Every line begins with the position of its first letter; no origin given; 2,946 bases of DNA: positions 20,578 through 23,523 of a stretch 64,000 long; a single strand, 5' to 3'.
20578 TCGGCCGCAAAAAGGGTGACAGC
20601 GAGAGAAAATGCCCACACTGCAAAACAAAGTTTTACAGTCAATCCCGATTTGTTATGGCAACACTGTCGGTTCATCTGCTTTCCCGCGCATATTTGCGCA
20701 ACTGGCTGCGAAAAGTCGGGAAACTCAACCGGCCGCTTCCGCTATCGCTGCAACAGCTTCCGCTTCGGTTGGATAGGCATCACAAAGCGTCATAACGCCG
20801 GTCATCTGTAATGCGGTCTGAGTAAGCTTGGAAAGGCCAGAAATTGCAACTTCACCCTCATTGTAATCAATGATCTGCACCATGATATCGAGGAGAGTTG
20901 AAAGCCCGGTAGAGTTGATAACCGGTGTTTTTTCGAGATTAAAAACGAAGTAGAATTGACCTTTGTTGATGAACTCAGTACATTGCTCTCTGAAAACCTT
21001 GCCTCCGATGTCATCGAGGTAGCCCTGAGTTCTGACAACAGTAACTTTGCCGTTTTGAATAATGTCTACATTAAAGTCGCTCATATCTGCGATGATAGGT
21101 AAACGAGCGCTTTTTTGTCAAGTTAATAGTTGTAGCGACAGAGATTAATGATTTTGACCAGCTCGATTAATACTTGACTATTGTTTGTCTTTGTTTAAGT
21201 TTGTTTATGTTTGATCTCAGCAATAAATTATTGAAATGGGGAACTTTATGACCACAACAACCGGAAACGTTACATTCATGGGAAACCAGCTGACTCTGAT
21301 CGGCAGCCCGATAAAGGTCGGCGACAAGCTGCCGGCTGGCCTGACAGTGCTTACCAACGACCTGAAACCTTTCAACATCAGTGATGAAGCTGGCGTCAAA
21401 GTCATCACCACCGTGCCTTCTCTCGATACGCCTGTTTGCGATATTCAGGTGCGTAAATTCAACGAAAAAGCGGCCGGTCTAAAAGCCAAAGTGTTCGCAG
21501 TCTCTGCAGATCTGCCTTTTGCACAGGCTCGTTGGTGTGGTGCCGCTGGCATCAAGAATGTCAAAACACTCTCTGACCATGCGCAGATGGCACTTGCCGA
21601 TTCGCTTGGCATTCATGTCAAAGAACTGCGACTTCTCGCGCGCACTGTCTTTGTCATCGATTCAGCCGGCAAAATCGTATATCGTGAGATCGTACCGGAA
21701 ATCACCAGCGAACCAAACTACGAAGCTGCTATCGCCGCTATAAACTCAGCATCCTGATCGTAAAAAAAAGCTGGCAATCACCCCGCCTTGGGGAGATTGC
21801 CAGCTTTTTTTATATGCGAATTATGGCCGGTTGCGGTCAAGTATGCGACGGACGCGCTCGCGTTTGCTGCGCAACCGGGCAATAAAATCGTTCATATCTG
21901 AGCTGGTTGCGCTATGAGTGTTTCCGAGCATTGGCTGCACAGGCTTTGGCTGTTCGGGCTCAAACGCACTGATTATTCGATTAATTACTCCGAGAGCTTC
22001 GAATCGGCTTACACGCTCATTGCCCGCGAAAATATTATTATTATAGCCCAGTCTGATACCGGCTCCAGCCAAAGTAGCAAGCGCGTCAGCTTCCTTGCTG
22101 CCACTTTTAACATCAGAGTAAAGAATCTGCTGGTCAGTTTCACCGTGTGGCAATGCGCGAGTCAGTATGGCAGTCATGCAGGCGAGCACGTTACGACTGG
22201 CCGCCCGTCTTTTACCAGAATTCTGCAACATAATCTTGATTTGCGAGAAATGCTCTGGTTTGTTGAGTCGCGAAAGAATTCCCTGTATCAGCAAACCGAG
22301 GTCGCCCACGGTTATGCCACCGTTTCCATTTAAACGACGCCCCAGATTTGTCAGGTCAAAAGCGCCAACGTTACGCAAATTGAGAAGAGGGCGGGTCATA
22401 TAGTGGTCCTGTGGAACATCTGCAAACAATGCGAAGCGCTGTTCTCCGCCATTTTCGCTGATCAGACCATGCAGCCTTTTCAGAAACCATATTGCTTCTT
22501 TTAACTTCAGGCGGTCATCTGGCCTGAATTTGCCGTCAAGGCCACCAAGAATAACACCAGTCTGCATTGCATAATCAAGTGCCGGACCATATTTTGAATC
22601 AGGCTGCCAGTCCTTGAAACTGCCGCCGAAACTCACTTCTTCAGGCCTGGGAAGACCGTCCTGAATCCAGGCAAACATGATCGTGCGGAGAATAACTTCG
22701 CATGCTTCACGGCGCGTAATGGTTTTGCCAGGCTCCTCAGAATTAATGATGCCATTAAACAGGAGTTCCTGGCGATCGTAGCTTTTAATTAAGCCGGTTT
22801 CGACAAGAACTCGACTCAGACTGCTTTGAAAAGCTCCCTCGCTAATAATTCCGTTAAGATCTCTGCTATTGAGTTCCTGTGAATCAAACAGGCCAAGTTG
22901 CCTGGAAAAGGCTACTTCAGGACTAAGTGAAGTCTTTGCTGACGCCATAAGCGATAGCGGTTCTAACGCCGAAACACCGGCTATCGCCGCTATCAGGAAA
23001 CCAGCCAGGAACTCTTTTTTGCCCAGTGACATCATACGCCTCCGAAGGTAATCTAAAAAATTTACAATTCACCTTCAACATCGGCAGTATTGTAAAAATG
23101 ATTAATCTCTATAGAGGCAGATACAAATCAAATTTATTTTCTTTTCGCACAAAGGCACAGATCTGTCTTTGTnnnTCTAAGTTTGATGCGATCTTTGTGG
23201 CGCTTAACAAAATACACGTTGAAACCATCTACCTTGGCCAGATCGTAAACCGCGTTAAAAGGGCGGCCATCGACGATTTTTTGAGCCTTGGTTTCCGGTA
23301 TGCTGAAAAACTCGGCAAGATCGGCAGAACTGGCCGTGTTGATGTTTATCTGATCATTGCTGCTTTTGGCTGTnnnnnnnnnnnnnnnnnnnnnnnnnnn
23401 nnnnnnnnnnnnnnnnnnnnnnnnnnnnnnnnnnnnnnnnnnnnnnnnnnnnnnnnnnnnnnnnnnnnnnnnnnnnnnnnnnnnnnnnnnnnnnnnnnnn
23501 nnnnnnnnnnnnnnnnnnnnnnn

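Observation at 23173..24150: Secreted S1-P1 / zinc phospholipase C-like domain fused to a ComEA DNA-binding HhH domain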

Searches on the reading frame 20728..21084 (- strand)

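Call 11: search_protein_families(library=pfam, proteins=[window:20728-21084:-], max_evalue=0.01)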
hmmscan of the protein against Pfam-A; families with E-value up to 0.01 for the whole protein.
window:20728-21084:- (119 aa): 1 family
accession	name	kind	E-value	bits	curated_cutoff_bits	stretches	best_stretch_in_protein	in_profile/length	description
PF01740.26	STAS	-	1.9e-10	40.9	22.6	1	6-110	2-106/106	STAS domain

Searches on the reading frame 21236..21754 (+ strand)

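Call 11: search_protein_families(library=pfam, proteins=[window:21236-21754:+], max_evalue=0.01)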
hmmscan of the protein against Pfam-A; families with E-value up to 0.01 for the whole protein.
window:21236-21754:+ (173 aa): 2 families
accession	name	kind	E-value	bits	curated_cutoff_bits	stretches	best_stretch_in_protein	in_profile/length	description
PF08534.16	Redoxin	-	2.7e-24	86.1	26.6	1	27-166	1-148/148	Redoxin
PF00578.27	AhpC-TSA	-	4.6e-14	52.9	26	1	28-149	1-123/124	AhpC/TSA family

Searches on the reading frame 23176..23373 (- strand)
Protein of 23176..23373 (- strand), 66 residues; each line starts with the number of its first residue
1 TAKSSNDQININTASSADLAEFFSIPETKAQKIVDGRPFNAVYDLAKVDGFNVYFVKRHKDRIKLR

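Call 33: search_solved_structures(query=window:23176-23373:-, max_evalue=1, show_alignments=5)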
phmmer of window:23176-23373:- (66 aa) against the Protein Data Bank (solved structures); distinct sequences matched with E-value up to 1: 7.
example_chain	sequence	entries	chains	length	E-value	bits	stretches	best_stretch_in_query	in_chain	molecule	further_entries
9yi2_A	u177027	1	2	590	2.5e-07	33.9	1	6-61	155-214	Endonuclease/exonuclease/phosphatase family domain-containing protein 1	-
2duy_A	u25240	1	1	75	0.00071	23.1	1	8-58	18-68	Competence protein ComEA-related protein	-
4yuu_U1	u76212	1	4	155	0.34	14.7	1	6-49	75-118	Photosystem II 12 kDa extrinsic protein, chloroplastic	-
8j5k_U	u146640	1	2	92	0.75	13.6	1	9-62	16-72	PsbU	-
6jlu_U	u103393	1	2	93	0.77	13.6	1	9-62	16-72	Extrinsic protein in photosystem II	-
6j3y_U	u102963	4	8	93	0.81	13.5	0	9-62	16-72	Extrinsic protein in photosystem II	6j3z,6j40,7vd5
5vtm_X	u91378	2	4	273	0.98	13.3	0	7-38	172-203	Type II secretion system protein K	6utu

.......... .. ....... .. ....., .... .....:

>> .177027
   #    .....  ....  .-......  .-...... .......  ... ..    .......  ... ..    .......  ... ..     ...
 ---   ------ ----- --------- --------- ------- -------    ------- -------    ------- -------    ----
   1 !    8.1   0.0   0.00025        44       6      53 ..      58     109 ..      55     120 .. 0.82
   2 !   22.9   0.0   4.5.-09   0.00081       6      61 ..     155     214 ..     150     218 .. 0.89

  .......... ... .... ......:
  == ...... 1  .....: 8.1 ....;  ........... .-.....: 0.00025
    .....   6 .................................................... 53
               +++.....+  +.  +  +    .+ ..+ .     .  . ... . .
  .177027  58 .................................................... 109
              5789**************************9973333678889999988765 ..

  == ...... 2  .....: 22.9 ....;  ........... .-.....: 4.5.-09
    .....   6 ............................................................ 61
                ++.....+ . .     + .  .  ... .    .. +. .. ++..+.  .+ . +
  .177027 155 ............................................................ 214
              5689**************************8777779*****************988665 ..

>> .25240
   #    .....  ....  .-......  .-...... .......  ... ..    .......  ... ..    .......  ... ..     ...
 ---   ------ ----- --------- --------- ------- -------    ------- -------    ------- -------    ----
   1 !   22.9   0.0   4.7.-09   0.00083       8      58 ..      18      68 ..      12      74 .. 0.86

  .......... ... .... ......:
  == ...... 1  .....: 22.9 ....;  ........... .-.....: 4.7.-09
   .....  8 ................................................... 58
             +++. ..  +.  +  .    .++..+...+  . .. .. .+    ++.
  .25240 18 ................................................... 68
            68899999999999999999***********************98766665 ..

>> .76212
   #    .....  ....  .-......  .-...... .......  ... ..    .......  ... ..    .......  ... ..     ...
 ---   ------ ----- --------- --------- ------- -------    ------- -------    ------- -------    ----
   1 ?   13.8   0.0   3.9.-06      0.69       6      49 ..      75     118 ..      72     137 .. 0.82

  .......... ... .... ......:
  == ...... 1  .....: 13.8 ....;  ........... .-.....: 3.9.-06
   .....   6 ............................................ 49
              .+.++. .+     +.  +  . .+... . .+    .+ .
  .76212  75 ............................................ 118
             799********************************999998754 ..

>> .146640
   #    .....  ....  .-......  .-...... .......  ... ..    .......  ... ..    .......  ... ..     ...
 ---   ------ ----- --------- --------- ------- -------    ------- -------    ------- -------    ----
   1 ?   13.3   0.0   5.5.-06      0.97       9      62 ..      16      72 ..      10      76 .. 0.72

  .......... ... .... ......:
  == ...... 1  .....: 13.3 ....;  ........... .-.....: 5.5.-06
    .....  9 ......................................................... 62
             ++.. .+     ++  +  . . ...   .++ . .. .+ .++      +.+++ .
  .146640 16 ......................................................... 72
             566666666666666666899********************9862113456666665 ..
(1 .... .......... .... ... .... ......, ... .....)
